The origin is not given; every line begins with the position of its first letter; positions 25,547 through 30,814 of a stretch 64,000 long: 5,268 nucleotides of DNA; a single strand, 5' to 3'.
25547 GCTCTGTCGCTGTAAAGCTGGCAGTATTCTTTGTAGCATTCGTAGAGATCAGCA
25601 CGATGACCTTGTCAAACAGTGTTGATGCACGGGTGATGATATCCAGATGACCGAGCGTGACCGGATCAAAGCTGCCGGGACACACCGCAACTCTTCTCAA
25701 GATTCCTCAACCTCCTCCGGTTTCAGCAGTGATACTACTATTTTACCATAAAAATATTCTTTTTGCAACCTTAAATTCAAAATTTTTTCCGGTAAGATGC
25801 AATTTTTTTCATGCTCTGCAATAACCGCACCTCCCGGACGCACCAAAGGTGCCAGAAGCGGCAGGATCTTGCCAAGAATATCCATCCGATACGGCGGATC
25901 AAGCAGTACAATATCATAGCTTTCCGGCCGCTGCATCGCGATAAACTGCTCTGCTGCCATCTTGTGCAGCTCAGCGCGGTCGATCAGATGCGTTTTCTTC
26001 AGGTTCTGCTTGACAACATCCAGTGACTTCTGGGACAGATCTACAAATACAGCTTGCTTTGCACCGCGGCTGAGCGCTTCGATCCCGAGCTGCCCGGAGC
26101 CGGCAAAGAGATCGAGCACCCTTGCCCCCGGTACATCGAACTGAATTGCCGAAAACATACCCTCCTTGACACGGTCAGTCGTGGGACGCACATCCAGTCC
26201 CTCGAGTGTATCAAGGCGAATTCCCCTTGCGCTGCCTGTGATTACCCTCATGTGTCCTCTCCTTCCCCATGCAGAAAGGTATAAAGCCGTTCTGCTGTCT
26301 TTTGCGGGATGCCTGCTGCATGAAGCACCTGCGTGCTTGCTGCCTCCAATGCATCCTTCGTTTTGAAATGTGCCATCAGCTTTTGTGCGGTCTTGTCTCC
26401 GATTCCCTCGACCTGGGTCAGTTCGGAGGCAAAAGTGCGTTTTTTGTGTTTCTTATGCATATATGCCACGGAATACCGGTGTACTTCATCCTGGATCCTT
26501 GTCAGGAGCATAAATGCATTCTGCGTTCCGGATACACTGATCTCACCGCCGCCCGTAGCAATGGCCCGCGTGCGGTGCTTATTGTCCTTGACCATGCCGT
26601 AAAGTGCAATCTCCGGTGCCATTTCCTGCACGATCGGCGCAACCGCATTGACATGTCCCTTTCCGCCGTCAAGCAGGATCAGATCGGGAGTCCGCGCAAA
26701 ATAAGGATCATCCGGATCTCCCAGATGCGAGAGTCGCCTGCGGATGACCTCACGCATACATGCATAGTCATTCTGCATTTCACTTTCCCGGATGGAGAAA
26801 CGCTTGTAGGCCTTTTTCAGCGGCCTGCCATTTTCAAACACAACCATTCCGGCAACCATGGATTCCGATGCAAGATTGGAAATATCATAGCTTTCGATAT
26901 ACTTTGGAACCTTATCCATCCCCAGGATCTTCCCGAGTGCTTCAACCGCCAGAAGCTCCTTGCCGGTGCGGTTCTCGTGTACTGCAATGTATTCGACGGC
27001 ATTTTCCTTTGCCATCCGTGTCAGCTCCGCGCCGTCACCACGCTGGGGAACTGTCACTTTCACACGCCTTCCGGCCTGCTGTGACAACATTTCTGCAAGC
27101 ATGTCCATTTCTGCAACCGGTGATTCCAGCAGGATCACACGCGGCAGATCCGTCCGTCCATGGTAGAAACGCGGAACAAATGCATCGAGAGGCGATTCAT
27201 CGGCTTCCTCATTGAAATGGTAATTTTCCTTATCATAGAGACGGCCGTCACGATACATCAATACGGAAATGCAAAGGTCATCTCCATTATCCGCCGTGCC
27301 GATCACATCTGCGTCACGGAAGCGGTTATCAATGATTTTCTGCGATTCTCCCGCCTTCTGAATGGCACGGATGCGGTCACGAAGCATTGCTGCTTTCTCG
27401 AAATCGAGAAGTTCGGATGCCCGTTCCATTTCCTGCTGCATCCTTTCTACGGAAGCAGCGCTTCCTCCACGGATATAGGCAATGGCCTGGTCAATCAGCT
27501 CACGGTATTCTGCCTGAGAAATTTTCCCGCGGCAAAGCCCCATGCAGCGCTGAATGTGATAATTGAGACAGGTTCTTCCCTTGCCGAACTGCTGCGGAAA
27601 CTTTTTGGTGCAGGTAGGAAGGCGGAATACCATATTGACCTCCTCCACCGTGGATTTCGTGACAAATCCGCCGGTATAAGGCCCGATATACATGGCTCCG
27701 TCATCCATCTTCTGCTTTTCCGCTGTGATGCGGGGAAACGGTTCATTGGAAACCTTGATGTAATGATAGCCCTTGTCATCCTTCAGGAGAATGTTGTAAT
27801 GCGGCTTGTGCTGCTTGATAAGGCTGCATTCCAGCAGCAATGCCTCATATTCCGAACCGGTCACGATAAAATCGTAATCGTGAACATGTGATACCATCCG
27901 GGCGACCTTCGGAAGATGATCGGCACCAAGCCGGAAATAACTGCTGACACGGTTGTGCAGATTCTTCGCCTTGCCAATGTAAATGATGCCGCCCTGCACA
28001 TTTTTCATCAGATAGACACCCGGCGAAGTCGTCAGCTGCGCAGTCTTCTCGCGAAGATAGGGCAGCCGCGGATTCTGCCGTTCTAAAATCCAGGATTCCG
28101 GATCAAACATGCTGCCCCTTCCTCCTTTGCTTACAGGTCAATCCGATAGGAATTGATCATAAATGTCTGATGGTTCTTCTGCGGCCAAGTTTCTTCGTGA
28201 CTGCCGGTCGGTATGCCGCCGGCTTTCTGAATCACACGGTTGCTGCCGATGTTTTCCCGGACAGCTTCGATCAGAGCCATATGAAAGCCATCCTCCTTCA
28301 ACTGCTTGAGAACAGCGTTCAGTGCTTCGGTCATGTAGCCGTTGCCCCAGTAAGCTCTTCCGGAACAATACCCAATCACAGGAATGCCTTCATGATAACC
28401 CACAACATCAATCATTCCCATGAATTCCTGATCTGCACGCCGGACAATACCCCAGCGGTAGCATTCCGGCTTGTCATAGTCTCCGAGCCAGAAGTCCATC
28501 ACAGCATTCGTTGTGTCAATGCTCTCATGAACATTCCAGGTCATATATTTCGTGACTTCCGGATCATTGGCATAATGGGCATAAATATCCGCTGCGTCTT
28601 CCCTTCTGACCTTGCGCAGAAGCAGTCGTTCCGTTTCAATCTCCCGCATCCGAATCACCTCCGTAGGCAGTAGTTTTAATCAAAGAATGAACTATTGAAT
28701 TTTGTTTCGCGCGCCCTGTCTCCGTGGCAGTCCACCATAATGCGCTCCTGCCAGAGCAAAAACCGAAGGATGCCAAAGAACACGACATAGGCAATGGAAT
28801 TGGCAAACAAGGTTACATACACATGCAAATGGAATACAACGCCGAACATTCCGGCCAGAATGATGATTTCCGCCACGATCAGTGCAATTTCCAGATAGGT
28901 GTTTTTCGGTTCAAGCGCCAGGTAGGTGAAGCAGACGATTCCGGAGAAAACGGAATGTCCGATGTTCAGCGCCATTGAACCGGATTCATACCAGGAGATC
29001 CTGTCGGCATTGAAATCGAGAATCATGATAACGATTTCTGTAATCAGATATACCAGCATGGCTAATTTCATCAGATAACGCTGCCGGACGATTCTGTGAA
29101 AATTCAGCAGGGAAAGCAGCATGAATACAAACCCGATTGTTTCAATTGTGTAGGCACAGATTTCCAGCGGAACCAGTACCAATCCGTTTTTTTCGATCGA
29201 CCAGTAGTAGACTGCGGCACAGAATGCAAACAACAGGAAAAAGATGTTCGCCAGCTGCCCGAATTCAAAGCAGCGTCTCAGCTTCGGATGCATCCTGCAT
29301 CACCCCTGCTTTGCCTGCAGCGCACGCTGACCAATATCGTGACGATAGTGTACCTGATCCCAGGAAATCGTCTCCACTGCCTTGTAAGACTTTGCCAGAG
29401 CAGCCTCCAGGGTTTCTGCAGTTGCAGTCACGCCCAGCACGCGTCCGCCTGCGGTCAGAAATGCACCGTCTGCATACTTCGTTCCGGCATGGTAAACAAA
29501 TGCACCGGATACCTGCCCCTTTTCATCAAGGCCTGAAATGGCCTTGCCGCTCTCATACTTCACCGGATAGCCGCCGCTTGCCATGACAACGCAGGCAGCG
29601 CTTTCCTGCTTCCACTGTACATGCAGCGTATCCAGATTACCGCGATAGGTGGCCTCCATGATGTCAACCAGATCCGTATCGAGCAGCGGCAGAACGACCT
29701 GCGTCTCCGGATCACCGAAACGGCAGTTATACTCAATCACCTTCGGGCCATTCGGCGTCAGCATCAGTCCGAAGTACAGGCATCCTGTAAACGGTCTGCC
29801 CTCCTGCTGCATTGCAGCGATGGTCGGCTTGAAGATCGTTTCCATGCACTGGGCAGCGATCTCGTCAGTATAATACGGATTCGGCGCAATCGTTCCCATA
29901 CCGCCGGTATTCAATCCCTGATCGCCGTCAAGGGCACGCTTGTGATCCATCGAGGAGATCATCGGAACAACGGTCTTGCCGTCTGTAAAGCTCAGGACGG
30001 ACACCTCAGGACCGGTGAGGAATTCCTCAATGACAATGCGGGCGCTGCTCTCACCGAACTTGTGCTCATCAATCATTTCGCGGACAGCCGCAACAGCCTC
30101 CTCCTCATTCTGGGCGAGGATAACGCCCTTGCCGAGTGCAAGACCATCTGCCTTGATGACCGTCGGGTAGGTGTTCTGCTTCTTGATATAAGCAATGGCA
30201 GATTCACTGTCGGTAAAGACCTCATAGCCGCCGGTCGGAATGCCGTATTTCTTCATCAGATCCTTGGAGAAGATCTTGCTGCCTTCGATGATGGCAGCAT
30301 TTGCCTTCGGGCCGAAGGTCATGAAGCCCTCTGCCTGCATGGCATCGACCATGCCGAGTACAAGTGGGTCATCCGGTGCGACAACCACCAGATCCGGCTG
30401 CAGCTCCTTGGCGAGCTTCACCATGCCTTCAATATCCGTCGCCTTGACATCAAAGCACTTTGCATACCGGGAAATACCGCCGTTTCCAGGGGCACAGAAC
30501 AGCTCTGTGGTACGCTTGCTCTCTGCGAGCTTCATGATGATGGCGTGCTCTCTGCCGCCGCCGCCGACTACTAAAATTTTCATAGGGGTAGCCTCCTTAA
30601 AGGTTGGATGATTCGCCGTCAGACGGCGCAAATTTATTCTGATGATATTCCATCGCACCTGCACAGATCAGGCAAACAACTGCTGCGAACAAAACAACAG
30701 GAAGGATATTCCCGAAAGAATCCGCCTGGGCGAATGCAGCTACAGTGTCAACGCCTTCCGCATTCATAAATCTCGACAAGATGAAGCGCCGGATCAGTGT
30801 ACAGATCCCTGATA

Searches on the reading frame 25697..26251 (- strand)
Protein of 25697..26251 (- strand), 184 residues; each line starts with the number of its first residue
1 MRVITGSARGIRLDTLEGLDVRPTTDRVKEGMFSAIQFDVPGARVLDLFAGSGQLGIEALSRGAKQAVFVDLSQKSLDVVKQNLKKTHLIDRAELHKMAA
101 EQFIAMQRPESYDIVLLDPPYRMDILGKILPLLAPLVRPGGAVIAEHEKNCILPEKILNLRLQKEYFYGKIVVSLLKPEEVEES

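Call 24: search_protein_families(library=pfam, proteins=[window:25697-26251:-], max_evalue=0.00001)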
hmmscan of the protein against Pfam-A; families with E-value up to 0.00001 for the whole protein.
window:25697-26251:- (184 aa): 6 families
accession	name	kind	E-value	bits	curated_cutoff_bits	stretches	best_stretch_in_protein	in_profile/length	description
PF03602.21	Cons_hypoth95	-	1.9e-46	158.5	24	1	1-176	1-181/182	Conserved hypothetical protein 95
PF13847.12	Methyltransf_31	-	7.1e-09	35.9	27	1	41-150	3-115/145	Methyltransferase domain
PF05175.20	MTS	-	1.9e-08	34.6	23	1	41-124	31-111/170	Methyltransferase small domain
PF13649.12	Methyltransf_25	-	5.8e-08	33.8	27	1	45-141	1-97/97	Methyltransferase domain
PF06325.19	PrmA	-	1.8e-07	31.4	22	1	39-144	159-257/296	Ribosomal protein L11 methyltransferase (PrmA)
PF10672.15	Methyltrans_SAM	-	3.5e-06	26.9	27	1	39-155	121-246/286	S-adenosylmethionine-dependent methyltransferase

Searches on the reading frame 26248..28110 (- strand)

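Call 24: search_protein_families(library=pfam, proteins=[window:26248-28110:-], max_evalue=0.00001)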
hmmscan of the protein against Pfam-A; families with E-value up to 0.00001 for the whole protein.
window:26248-28110:- (620 aa): 6 families
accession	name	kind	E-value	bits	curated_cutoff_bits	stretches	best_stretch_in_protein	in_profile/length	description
PF08459.17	UvrC_RNaseH_dom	-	4.9e-46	156.9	22.3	1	394-548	2-159/159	UvrC RNAse H endonuclease domain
PF22920.2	UvrC_RNaseH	-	3.3e-29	101.6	24.3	1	266-376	1-114/116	UvrC Ribonuclease H-like domain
PF14520.12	HHH_5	-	7.8e-09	36.3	27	1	562-611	2-53/57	Helix-hairpin-helix domain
PF02151.25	UVR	-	2.5e-08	33.9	21.5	1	220-252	3-35/36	UvrB/uvrC motif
PF01541.30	GIY-YIG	-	4.5e-08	33.7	22.6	1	30-106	2-78/78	GIY-YIG catalytic domain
PF12826.13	HHH_2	-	7.1e-06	26.5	27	0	569-616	10-58/64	Helix-hairpin-helix motif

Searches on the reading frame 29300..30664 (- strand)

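Call 90: search_protein_families(library=pfam, proteins=[window:29300-30664:-], max_evalue=0.000001)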
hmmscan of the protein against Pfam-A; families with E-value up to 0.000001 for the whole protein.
window:29300-30664:- (454 aa): 4 families
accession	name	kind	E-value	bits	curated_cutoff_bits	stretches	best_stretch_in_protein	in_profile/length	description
PF01071.24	GARS_A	-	8.4e-80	267.6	27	1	128-321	1-194/194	Phosphoribosylglycinamide synthetase, ATP-grasp (A) domain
PF02844.21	GARS_N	-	6.4e-35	120.3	29.5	1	28-127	1-100/100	Phosphoribosylglycinamide synthetase, N domain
PF02843.22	GARS_C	-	1.2e-32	112.5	34.8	1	356-447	1-92/92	Phosphoribosylglycinamide synthetase, C domain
PF02786.22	CPSase_L_D2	-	1.5e-07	31.6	19.8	1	132-269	4-137/211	Carbamoyl-phosphate synthase L chain, ATP binding domain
